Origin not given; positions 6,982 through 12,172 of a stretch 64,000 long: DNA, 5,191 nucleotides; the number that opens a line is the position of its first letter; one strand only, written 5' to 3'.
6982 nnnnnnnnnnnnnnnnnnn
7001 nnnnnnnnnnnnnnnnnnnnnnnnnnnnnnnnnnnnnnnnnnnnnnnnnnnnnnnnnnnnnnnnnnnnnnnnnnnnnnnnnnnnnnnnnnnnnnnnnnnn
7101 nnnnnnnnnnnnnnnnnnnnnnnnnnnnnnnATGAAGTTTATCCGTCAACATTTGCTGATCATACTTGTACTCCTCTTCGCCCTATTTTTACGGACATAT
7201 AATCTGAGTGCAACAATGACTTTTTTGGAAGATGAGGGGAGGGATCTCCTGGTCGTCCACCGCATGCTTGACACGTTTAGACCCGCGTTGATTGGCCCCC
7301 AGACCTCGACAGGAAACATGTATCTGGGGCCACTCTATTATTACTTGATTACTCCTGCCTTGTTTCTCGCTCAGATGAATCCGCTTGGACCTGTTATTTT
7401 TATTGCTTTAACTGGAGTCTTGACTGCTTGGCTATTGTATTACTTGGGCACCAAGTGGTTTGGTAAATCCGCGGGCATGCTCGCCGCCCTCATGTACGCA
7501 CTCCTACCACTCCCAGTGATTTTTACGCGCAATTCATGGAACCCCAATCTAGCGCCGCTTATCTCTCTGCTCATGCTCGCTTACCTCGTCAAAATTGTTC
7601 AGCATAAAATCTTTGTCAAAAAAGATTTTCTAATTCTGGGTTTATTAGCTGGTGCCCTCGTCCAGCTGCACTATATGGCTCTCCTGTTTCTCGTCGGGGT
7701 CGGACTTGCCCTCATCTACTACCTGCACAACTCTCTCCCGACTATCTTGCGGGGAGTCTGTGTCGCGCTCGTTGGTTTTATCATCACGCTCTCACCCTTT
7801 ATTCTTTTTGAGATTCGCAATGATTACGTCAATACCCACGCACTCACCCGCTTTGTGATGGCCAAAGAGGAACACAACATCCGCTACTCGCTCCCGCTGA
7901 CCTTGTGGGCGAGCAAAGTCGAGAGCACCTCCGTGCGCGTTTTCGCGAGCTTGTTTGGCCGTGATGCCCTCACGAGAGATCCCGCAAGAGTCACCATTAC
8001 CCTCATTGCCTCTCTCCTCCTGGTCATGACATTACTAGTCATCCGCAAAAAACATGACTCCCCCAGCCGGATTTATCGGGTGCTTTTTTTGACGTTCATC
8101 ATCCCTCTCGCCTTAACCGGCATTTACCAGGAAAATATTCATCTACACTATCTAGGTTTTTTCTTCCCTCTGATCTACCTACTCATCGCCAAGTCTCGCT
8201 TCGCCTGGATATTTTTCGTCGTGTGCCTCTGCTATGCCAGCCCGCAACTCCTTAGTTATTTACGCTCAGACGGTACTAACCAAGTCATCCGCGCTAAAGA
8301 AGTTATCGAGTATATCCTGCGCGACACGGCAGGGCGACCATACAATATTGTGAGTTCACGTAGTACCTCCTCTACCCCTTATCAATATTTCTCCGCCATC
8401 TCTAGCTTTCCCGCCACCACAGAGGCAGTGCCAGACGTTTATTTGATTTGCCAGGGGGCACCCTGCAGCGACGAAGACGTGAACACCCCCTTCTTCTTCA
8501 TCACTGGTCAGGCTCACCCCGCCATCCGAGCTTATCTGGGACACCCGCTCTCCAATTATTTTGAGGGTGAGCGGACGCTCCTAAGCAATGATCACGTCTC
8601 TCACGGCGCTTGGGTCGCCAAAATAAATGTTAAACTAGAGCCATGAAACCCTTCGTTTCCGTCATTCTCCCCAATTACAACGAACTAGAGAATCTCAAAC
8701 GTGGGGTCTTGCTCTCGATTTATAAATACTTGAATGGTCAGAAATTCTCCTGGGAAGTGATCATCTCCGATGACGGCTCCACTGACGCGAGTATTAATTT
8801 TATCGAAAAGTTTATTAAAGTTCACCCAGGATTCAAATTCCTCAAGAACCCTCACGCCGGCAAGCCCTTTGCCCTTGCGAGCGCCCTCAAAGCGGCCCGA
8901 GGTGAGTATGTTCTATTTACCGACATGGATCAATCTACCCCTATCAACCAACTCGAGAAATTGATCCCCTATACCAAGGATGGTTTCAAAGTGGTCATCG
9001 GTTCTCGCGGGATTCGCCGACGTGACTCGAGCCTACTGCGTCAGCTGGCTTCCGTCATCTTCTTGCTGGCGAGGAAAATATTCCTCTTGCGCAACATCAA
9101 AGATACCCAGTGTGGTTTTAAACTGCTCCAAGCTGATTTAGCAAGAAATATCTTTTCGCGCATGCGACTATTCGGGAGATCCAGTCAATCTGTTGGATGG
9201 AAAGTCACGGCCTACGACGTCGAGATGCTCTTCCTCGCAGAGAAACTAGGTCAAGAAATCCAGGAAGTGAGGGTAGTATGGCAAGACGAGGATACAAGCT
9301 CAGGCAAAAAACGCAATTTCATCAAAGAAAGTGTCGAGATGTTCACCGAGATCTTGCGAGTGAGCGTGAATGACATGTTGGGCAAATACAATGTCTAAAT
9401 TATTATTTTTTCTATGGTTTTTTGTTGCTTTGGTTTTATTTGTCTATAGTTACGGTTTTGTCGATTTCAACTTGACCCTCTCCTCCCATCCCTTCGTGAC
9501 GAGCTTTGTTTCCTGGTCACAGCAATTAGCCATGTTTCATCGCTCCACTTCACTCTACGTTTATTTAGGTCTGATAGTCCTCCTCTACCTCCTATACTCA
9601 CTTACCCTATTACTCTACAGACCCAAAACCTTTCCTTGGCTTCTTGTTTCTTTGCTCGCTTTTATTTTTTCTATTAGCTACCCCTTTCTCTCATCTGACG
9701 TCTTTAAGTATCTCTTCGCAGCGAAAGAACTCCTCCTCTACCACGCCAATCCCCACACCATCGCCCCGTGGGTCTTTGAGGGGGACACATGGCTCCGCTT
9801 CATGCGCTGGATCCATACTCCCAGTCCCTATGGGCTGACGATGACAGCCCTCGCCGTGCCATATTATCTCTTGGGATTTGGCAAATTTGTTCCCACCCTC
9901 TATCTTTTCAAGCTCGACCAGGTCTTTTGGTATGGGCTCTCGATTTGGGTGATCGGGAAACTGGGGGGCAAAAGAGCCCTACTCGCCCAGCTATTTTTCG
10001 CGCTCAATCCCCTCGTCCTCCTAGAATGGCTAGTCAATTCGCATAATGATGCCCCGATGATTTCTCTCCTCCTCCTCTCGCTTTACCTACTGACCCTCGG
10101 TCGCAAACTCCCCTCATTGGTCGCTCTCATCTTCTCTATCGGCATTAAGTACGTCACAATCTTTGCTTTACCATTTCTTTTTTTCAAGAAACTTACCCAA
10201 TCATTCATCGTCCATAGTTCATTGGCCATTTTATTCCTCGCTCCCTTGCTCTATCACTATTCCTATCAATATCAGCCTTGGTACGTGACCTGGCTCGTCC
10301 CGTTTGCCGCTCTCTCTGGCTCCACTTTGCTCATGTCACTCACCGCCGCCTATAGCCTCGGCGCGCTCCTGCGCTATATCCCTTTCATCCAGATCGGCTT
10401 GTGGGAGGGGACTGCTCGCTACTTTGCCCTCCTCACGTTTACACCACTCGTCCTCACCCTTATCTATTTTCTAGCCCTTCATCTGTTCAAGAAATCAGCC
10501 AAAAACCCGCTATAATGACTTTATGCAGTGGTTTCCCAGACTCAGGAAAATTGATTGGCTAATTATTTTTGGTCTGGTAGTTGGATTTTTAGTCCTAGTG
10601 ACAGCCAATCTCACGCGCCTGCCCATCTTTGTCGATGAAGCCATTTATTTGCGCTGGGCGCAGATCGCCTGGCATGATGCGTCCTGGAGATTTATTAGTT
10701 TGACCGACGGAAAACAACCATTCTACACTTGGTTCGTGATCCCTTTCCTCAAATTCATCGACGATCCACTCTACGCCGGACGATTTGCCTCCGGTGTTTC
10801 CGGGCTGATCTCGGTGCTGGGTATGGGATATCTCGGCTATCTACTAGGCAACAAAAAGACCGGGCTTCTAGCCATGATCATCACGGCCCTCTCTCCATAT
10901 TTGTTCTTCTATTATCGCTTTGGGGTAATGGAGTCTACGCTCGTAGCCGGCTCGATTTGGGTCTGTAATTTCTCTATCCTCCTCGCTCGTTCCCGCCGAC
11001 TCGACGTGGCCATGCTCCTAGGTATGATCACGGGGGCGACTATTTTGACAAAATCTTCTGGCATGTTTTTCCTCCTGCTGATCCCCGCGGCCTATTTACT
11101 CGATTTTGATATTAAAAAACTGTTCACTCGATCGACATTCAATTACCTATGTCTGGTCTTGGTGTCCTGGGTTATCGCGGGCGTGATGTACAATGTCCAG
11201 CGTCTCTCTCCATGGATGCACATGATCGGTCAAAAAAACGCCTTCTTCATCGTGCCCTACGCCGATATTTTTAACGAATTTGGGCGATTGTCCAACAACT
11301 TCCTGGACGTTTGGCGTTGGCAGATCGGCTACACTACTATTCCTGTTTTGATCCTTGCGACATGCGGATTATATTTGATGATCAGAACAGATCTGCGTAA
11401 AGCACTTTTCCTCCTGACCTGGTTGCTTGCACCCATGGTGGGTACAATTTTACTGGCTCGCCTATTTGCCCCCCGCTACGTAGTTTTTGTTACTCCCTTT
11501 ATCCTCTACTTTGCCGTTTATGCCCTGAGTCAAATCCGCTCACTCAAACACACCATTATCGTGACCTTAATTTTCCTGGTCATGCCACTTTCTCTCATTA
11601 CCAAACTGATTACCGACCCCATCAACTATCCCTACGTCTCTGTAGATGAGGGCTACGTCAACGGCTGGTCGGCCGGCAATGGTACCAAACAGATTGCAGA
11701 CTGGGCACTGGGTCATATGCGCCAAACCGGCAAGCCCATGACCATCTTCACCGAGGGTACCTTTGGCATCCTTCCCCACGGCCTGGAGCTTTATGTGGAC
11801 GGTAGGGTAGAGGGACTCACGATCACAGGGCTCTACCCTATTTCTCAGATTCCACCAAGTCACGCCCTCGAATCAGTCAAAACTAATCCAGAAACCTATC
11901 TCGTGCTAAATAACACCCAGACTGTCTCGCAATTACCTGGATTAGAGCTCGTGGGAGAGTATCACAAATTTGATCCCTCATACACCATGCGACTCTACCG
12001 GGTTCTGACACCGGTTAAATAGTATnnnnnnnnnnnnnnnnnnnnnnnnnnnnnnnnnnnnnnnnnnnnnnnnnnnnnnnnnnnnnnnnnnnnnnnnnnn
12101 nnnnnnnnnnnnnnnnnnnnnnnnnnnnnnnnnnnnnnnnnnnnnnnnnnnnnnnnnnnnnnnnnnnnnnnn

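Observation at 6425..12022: Iterated 'polyprenyl-P-sugar synthase (GT2) -> GT-C membrane transferase' modules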

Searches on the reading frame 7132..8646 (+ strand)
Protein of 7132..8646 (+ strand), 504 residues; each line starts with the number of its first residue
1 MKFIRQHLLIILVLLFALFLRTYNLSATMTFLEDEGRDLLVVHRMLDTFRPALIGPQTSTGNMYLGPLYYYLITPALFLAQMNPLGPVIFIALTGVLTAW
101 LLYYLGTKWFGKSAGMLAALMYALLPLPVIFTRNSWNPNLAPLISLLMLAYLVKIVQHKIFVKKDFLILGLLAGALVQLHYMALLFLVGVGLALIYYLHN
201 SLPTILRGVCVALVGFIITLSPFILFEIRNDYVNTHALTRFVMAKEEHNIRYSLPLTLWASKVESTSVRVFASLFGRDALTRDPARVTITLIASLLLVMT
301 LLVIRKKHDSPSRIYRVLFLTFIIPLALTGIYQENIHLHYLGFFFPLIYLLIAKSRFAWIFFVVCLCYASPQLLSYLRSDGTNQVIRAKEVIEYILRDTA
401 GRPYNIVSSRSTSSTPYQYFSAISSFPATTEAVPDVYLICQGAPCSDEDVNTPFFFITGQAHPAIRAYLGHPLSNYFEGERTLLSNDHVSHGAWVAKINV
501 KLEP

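Call 4: search_protein_families(library=pfam, proteins=[window:7132-8646:+], max_evalue=0.01)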
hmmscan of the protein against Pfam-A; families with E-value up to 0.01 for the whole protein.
window:7132-8646:+ (504 aa): 1 family
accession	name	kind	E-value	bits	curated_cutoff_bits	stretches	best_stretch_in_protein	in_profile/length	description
PF13231.12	PMT_2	-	7.8e-07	29.9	26.1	1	67-219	4-153/160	Dolichyl-phosphate-mannose-protein mannosyltransferase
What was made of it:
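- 7132..8646 (+): GT-C, PMT_2 type. Pfam PMT_2 29.9 bits, above the 26.1 cut-off (call 4).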

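Call 6: search_protein_families(library=ncbifam, proteins=[window:7132-8646:+], max_evalue=0.01)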
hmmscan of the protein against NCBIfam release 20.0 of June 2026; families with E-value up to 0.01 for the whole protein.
window:7132-8646:+ (504 aa): 0 families

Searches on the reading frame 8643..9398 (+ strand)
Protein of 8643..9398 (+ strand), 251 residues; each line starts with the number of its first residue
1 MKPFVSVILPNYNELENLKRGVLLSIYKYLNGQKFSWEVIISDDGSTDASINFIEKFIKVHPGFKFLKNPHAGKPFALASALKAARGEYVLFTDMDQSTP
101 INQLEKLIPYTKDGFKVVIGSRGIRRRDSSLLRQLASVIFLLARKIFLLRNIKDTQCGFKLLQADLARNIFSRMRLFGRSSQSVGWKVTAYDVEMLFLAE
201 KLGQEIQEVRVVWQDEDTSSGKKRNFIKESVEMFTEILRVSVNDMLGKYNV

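Call 4: search_protein_families(library=pfam, proteins=[window:8643-9398:+], max_evalue=0.01)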
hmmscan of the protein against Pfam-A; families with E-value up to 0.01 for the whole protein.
window:8643-9398:+ (251 aa): 2 families
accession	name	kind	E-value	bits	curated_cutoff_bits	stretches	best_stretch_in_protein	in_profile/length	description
PF00535.33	Glycos_transf_2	-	9e-23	81.5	23.3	1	6-170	1-167/168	Glycosyl transferase family 2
PF10111.15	Glyco_tranf_2_2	-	0.0015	18.5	27.3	1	6-108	1-103/276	Glycosyltransferase like family 2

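Call 6: search_protein_families(library=ncbifam, proteins=[window:8643-9398:+], max_evalue=0.01)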
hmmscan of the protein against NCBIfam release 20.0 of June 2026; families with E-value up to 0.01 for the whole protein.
window:8643-9398:+ (251 aa): 20 families
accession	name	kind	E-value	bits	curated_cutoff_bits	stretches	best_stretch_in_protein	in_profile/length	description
NF007482.0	PRK10073.1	equivalog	1.6e-14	53.7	423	1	3-108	6-107/334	glycosyltransferase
NF047588.1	GlcsyltransPgfSStrep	equivalog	1.2e-13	51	500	1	5-182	3-178/308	glycosyltransferase PgfS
NF050050.1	ProtGlycPglI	equivalog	1.5e-12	47.5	500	1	2-135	1-131/306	GalNAc(5)-diNAcBac-PP-undecaprenol beta-1,3-glucosyltransferase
NF041875.1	EPS_EpsD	equivalog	2.8e-12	46.7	370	1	5-108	1-101/325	exopolysaccharide biosynthesis glycosyltransferase EpsD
TIGR03937.1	PgaC_IcaA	equivalog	1.9e-11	43.5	422.3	1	3-128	45-169/407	poly-beta-1,6-N-acetyl-D-glucosamine synthase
NF038302.1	EPS_HpsE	equivalog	1.2e-10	40.8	300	1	6-99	4-99/307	hormogonium polysaccharide biosynthesis glycosyltransferase HpsE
NF007986.1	PRK10714.1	equivalog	1.5e-10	40.7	529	1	5-145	8-148/316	undecaprenyl-phosphate 4-deoxy-4-formamido-L-arabinose transferase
NF047683.1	TeichurnBiosyTuaG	equivalog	9.6e-10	38.5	400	1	2-112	5-112/252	teichuronic acid biosynthesis protein TuaG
NF053739.1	GlytfEpsEBac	equivalog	1.3e-08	34.2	450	1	3-112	1-108/265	glycosyltransferase EpsE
NF041391.1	DPhHxTase_Halo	equivalog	4.5e-08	32.3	375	1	11-170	3-153/213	dolichyl-phosphate hexose transferase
TIGR04283.1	glyco_like_mftF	equivalog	8.6e-08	32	182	1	5-111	1-97/221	TIGR04283 family arsenosugar biosynthesis glycosyltransferase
TIGR04182.1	glyco_TIGR04182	equivalog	4.6e-07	29.5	325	1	5-241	2-218/293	S-layer glycoprotein N-glycosyltransferase AglJ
TIGR03111.1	glyc2_xrt_Gpos1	hypoth_equivalog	3e-06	26.3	363.95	1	3-108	49-153/439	TIGR03111 family XrtG-associated glycosyltransferase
TIGR04242.1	nodulat_NodC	equivalog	5.5e-06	25.6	550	1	2-140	47-186/395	chitooligosaccharide synthase NodC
NF010496.0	PRK13915.1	equivalog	1.8e-05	24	262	1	5-100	33-130/307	glucosyl-3-phosphoglycerate synthase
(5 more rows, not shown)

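Call 14: search_solved_structures(query=window:8643-9398:+, max_evalue=0.001)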
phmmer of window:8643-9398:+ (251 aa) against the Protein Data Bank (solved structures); distinct sequences matched with E-value up to 0.001: 19.
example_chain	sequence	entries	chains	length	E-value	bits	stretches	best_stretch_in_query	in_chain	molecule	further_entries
5mlz_A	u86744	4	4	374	6.5e-11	45.2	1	5-169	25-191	Dolichol monophosphate mannose synthase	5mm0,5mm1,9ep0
9bhc_C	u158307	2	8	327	3e-10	43.1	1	5-144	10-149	Undecaprenyl-phosphate 4-deoxy-4-formamido-L-arabinose transferase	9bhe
8vxh_A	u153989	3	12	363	3.8e-10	42.7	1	5-144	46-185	Undecaprenyl-phosphate 4-deoxy-4-formamido-L-arabinose transferase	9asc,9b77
2z87_A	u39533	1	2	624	7.9e-10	41.7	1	3-104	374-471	Chondroitin synthase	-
2z86_A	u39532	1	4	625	8e-10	41.7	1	3-104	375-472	Chondroitin synthase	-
5ekp_C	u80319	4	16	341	5.4e-09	39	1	5-141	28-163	Uncharacterized glycosyltransferase sll0501 | Glycosyltransferase sll0501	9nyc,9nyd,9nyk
5eke_A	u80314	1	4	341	5.4e-09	39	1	5-141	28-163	Uncharacterized glycosyltransferase sll0501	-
9nye_A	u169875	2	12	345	5.5e-09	38.9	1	5-141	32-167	Glycosyltransferase sll0501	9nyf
6h1j_A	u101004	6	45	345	4.5e-08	35.9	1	5-131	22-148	Probable ss-1,3-N-acetylglucosaminyltransferase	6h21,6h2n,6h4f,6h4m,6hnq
8bz4_A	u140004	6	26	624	1.2e-07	34.5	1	5-125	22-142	Glycosyltransferase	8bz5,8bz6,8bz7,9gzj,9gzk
8bz8_A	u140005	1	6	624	1.3e-07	34.5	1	5-125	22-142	Glycosyltransferase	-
6yv7_B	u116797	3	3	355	2e-07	33.8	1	2-102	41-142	Glycosyl transferase, family 2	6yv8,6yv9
6yv7_A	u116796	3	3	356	2e-07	33.8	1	2-102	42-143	Glycosyl transferase, family 2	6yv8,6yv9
5tze_C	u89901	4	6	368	4.3e-07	32.7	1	6-146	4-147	Glycosyl transferase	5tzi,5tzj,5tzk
9hwj_A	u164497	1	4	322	6.4e-07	32.2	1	5-138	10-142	Undecaprenyl-phosphate 4-deoxy-4-formamido-L-arabinose transferase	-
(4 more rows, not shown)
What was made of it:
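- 8643..9398 (+): GT2-b: polyprenyl-phosphate-type GT2 without a TM segment. Single sequence: DPMS 6.5e-11, ArnC 3e-10 (call 14).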

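Call 31: find_related_loci(query=window:8643-9398:+, collection=metagenome_contigs, flank=10000)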
Query window:8643-9398:+ (251 aa) in metagenome_contigs; peptide patterns used: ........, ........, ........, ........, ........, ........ (x = any residue, [..] = any of these).
600 stretches matched a pattern (row limit reached: there are more); 572 encode a relative of the query (tblastn E <= 1e-3); the best 80 are kept; 80 distinct loci.
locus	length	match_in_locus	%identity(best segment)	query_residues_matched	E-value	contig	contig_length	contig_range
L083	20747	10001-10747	63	2-250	3e-108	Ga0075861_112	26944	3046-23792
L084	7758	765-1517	63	1-251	7e-105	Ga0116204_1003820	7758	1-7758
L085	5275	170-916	52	2-251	4e-88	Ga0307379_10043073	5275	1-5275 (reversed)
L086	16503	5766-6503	52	4-250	2e-84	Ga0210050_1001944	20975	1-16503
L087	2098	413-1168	47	3-249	3e-78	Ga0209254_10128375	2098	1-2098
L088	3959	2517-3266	50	4-250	3e-75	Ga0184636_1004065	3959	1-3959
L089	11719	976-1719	44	1-249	5e-66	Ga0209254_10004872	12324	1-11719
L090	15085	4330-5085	45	1-250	1e-65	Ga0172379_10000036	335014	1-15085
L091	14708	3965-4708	44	1-251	3e-64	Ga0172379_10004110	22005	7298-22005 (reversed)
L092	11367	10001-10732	43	5-251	5e-64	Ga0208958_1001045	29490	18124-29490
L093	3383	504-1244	43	2-251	1e-63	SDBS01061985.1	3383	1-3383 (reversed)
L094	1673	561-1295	45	4-250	2e-65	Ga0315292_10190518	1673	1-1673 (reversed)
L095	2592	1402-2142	45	4-251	1e-63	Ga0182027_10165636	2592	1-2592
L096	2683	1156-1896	42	3-250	2e-62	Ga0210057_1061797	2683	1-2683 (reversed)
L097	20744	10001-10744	41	2-249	2e-61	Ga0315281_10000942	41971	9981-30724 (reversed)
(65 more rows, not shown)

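Call 59: search_solved_structures(query=A2, max_evalue=0.001, show_alignments=2)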
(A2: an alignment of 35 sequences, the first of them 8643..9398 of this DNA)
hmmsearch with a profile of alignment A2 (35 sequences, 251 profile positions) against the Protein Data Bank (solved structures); distinct sequences matched with E-value up to 0.001: 40.
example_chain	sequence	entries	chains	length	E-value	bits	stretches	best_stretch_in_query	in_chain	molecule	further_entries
5mlz_A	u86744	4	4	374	3.9e-31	111.5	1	3-170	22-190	Dolichol monophosphate mannose synthase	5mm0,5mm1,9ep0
5eke_A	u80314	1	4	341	1.6e-27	99.7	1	3-173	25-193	Uncharacterized glycosyltransferase sll0501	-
5ekp_C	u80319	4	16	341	1.6e-27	99.7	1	3-173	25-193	Uncharacterized glycosyltransferase sll0501 | Glycosyltransferase sll0501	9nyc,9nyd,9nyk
9nye_A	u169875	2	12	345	1.6e-27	99.6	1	3-173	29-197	Glycosyltransferase sll0501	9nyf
9bhc_C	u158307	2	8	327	2.3e-24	89.3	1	5-172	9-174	Undecaprenyl-phosphate 4-deoxy-4-formamido-L-arabinose transferase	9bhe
8vxh_A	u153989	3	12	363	3e-24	88.9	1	5-172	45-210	Undecaprenyl-phosphate 4-deoxy-4-formamido-L-arabinose transferase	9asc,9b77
9hwj_A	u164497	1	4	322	3.6e-24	88.7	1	5-173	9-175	Undecaprenyl-phosphate 4-deoxy-4-formamido-L-arabinose transferase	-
2z87_A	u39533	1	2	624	9.9e-23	83.9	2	4-115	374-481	Chondroitin synthase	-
2z86_A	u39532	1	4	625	9.9e-23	83.9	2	4-115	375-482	Chondroitin synthase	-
5hea_A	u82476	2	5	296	4.7e-16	62.1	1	5-118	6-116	Putative glycosyltransferase (GalT1)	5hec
3bcv_A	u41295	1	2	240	7.3e-15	58.2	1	4-98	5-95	Putative glycosyltransferase protein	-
6yv7_B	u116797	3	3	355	1.5e-14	57.2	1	4-100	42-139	Glycosyl transferase, family 2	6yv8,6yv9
6yv7_A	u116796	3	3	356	1.5e-14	57.2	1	4-100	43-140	Glycosyl transferase, family 2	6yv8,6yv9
5tze_C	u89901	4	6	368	3.6e-14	55.9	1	4-115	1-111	Glycosyl transferase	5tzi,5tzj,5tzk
5tz8_A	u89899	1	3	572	5.8e-14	55.2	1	4-115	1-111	Glycosyl transferase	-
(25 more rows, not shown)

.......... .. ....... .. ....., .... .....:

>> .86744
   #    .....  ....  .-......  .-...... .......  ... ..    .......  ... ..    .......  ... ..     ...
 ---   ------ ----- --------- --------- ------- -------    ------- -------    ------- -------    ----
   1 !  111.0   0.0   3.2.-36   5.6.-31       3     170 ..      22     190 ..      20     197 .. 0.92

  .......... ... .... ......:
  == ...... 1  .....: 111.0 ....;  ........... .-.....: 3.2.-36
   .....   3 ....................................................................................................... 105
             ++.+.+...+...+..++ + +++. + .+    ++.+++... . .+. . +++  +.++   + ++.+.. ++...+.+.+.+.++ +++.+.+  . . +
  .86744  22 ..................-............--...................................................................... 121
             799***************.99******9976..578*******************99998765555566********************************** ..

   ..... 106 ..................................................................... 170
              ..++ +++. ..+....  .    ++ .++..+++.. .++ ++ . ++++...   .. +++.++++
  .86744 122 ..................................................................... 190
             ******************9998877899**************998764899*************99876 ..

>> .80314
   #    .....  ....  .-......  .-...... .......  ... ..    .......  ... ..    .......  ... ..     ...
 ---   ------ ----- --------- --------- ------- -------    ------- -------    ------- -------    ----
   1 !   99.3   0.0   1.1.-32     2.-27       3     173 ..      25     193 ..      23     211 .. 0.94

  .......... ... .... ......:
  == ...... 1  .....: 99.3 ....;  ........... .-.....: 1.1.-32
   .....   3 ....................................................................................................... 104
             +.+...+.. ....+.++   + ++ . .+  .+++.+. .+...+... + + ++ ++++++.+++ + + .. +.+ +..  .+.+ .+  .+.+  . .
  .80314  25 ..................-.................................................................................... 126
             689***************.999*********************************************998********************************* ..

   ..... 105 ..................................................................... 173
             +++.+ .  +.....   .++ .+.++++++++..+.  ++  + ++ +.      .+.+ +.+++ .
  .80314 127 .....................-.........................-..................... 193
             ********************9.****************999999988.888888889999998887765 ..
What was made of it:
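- On Polyprenyl-phosphate glycosyltransferase subclass of GT2 (Dpm1/DPMS, GtrB, ArnC, PpgS): GT2-b profile (call 59).
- The GT2-b family profile also ranks these three first, at 3.9e-31 to 2.3e-24 (call 59).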

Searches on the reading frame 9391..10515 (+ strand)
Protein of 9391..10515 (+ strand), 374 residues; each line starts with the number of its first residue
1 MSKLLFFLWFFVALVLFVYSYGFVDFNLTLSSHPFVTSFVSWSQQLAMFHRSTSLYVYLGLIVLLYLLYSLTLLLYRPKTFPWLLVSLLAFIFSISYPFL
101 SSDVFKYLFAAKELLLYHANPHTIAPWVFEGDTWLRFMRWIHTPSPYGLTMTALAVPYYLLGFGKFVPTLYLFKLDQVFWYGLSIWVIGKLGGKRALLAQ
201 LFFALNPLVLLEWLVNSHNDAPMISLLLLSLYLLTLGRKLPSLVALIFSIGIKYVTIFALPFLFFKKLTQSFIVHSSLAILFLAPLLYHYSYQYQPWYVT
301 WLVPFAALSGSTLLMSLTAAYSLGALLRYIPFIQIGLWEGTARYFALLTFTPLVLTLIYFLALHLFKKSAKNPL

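Call 4: search_protein_families(library=pfam, proteins=[window:9391-10515:+], max_evalue=0.01)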
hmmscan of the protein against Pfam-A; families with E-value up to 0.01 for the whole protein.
window:9391-10515:+ (374 aa): 0 families

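Call 6: search_protein_families(library=ncbifam, proteins=[window:9391-10515:+], max_evalue=0.01)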
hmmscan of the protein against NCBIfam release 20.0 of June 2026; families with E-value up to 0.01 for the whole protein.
window:9391-10515:+ (374 aa): 1 family
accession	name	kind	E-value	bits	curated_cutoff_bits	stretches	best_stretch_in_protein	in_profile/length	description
TIGR03459.1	crt_membr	equivalog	3.9e-06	26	439.4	1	90-269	84-268/470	alpha-(1->6)-mannopyranosyltransferase A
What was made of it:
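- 9391..10515 (+): GT-C, MptA/MptB (GT87-like) type. TIGR03459 3.9e-6 (call 6).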

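Call 55: search_protein_families(library=pfam, proteins=[window:9391-10515:+], max_evalue=5)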
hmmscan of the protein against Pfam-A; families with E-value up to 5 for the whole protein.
window:9391-10515:+ (374 aa): 0 families

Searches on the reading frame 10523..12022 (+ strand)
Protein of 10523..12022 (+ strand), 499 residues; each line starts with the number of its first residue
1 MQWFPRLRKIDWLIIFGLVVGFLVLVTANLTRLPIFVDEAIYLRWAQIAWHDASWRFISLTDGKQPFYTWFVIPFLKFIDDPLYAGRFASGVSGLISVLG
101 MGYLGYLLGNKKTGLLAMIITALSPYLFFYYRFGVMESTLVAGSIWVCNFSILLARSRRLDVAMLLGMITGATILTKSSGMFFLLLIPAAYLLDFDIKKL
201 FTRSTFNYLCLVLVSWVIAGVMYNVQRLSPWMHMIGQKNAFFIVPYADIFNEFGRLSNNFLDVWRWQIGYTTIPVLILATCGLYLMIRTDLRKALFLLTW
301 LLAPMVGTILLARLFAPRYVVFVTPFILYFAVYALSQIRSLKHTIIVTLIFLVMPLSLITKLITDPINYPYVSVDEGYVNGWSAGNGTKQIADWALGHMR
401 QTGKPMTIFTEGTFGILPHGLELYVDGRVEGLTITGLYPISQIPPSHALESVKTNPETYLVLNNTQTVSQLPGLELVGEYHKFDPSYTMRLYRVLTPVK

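Call 4: search_protein_families(library=pfam, proteins=[window:10523-12022:+], max_evalue=0.01)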
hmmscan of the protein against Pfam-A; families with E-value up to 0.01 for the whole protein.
window:10523-12022:+ (499 aa): 1 family
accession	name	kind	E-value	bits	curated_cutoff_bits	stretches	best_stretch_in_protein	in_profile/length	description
PF13231.12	PMT_2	-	1.1e-08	35.9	26.1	1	66-220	4-156/160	Dolichyl-phosphate-mannose-protein mannosyltransferase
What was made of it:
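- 10523..12022 (+): GT-C, PMT_2 type. Pfam PMT_2 35.9 bits (call 4).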

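Call 6: search_protein_families(library=ncbifam, proteins=[window:10523-12022:+], max_evalue=0.01)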
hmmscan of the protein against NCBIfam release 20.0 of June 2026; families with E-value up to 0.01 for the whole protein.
window:10523-12022:+ (499 aa): 0 families
